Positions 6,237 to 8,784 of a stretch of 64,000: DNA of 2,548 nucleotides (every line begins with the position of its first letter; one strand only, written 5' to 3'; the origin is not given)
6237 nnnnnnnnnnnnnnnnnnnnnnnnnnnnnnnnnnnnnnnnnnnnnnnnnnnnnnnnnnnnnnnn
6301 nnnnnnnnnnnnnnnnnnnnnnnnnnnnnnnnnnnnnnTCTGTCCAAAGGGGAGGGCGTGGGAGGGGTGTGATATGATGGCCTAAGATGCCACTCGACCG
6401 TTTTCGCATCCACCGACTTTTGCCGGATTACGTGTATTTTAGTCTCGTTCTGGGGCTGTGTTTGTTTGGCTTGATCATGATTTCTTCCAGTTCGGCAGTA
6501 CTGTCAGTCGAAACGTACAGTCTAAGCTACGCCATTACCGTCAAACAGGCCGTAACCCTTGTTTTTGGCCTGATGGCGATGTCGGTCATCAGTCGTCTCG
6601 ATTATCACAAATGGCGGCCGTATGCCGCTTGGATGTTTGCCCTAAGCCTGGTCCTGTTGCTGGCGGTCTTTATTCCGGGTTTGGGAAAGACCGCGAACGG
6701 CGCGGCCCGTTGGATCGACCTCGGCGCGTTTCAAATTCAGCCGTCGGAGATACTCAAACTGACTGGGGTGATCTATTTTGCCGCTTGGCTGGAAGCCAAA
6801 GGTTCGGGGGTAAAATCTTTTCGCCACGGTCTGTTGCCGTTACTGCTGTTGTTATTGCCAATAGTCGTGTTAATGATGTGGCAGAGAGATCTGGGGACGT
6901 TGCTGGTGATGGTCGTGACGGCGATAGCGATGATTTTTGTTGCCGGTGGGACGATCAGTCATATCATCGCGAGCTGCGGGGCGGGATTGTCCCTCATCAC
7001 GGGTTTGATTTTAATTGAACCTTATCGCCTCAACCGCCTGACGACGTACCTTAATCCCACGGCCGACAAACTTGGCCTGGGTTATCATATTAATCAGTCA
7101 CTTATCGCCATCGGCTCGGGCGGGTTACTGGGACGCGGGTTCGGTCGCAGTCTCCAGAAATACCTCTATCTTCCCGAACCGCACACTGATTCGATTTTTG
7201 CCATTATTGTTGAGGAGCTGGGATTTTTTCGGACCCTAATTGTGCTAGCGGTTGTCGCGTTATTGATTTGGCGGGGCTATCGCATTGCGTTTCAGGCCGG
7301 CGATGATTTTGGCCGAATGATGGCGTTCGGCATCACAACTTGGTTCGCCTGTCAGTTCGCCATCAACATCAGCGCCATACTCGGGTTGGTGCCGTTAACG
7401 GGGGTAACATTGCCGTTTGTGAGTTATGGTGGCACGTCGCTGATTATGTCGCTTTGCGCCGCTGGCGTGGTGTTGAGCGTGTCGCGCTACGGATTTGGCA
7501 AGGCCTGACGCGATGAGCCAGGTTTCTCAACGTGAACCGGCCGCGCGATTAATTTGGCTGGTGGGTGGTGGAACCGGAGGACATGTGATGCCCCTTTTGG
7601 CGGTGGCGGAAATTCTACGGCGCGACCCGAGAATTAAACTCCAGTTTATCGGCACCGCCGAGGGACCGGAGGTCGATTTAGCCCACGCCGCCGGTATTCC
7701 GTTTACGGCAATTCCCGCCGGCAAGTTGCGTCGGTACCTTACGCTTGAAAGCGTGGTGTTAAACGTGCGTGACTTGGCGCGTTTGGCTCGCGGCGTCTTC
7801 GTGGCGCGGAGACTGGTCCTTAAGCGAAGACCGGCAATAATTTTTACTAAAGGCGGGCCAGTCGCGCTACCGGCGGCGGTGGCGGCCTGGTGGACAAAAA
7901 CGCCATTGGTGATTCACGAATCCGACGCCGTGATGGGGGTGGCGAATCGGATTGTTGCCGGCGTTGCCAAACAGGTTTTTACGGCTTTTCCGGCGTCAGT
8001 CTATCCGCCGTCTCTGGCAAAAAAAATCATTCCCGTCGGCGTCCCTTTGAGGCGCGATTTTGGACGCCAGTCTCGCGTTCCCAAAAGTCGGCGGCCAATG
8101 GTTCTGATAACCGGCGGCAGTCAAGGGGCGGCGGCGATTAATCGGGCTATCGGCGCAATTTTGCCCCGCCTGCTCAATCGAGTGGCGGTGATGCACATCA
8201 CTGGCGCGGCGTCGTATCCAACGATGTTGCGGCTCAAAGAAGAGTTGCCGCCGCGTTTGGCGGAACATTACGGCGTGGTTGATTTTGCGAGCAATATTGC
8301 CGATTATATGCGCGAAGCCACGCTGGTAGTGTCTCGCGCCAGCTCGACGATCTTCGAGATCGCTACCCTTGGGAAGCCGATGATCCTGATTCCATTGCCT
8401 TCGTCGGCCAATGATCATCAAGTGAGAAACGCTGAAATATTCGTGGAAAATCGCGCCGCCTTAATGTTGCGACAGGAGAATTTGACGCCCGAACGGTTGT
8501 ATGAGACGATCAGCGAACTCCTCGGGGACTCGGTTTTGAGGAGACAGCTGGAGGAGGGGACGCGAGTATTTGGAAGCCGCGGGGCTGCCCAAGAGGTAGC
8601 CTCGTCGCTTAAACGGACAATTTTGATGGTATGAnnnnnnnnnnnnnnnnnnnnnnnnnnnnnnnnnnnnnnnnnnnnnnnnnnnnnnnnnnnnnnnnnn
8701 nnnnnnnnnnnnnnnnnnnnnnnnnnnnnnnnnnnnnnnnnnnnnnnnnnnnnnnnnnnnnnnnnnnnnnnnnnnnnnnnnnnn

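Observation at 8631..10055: MurC-slot Mur ligase homologue with loss of both the glycine-rich loop and the ATP P-loop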

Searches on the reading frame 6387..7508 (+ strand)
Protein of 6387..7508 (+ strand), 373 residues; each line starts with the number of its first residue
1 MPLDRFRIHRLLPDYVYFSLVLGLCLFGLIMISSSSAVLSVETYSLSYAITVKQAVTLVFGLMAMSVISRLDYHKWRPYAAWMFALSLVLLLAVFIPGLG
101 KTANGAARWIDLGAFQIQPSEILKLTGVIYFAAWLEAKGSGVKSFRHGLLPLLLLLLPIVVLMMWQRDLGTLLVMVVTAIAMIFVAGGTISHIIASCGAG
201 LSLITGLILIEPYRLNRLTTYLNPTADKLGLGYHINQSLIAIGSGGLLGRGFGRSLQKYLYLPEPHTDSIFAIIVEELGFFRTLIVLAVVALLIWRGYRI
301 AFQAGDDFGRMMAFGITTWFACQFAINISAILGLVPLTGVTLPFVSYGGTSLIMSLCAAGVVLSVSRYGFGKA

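Call 4: search_protein_families(library=pfam, proteins=[window:6387-7508:+], max_evalue=0.01)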
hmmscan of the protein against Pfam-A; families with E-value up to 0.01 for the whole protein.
window:6387-7508:+ (373 aa): 1 family
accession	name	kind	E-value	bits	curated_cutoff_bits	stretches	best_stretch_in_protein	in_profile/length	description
PF01098.24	FTSW_RODA_SPOVE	-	2e-104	349.9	26.4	1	19-368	5-353/356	Cell cycle protein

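Call 5: search_protein_families(library=ncbifam, proteins=[window:6387-7508:+], max_evalue=0.01)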
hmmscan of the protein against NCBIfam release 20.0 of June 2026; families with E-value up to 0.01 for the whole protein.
window:6387-7508:+ (373 aa): 6 families
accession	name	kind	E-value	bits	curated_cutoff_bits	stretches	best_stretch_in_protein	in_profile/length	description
TIGR02614.1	ftsW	equivalog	8.8e-112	373.7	337.5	1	14-367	1-355/357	putative lipid II flippase FtsW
TIGR02615.1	spoVE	exception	5.2e-109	365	448.8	1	14-367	1-354/354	stage V sporulation protein E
TIGR02210.1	rodA_shape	equivalog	7.8e-91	304.8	336.7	1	14-366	1-353/357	rod shape-determining protein RodA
NF008042.0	PRK10774.1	equivalog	9.4e-77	258.7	493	1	12-363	34-386/405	cell division protein FtsW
NF008060.0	PRK10794.1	equivalog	2.1e-56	191.5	590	1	22-366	20-360/370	peptidoglycan glycosyltransferase MrdB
NF037961.1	RodA_shape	subfamily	2.4e-46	158.9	150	2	228-353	262-395/415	rod shape-determining protein RodA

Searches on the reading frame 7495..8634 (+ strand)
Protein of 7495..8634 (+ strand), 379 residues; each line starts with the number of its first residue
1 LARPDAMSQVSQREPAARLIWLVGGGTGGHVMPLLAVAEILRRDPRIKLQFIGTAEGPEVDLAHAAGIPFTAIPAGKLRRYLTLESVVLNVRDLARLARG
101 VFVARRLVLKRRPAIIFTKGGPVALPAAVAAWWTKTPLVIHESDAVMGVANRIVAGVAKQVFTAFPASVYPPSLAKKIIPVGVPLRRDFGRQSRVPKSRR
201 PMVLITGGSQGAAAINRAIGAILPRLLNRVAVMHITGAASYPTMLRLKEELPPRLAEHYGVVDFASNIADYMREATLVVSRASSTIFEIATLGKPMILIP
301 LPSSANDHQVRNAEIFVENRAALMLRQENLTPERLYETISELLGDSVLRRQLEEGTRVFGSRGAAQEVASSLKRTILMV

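Call 4: search_protein_families(library=pfam, proteins=[window:7495-8634:+], max_evalue=0.01)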
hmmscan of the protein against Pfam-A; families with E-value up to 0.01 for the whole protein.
window:7495-8634:+ (379 aa): 4 families
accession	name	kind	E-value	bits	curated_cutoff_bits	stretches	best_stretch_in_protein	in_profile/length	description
PF04101.22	Glyco_tran_28_C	-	5.6e-34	118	22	1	202-345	1-143/166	Glycosyltransferase family 28 C-terminal domain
PF03033.26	Glyco_transf_28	-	1.2e-28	100.4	26.2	1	20-163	1-139/139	Glycosyltransferase family 28 N-terminal domain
PF13579.12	Glyco_trans_4_4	-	0.001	19.9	29.7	1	54-162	26-117/158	Glycosyl transferase 4-like domain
PF06722.18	EryCIII-like_C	-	0.0096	16.3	31.7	0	289-372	63-142/145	Erythromycin biosynthesis protein CIII-like, C-terminal domain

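Call 5: search_protein_families(library=ncbifam, proteins=[window:7495-8634:+], max_evalue=0.01)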
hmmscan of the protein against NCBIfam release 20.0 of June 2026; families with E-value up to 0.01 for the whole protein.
window:7495-8634:+ (379 aa): 5 families
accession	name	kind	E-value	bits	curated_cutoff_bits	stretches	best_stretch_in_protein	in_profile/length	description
TIGR01133.1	murG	equivalog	2.6e-67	227.3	250.25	1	18-371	6-352/353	undecaprenyldiphospho-muramoylpentapeptide beta-N-acetylglucosaminyltransferase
NF009102.0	PRK12446.1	equivalog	2.5e-51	174.6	339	1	20-343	4-323/352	undecaprenyldiphospho-muramoylpentapeptide beta-N-acetylglucosaminyltransferase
TIGR03590.1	PseG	equivalog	7.2e-10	38.9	153.55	1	185-301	154-269/280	UDP-2,4-diacetamido-2,4,6-trideoxy-beta-L-altropyranose hydrolase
NF041548.1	PssE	equivalog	2.2e-06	27.7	120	1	257-328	41-113/146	PssE/Cps14G family polysaccharide biosynthesis glycosyltransferase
TIGR01426.2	MGT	subfamily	3.7e-05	22.9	260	1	275-372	293-387/393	macrolide family glycosyltransferase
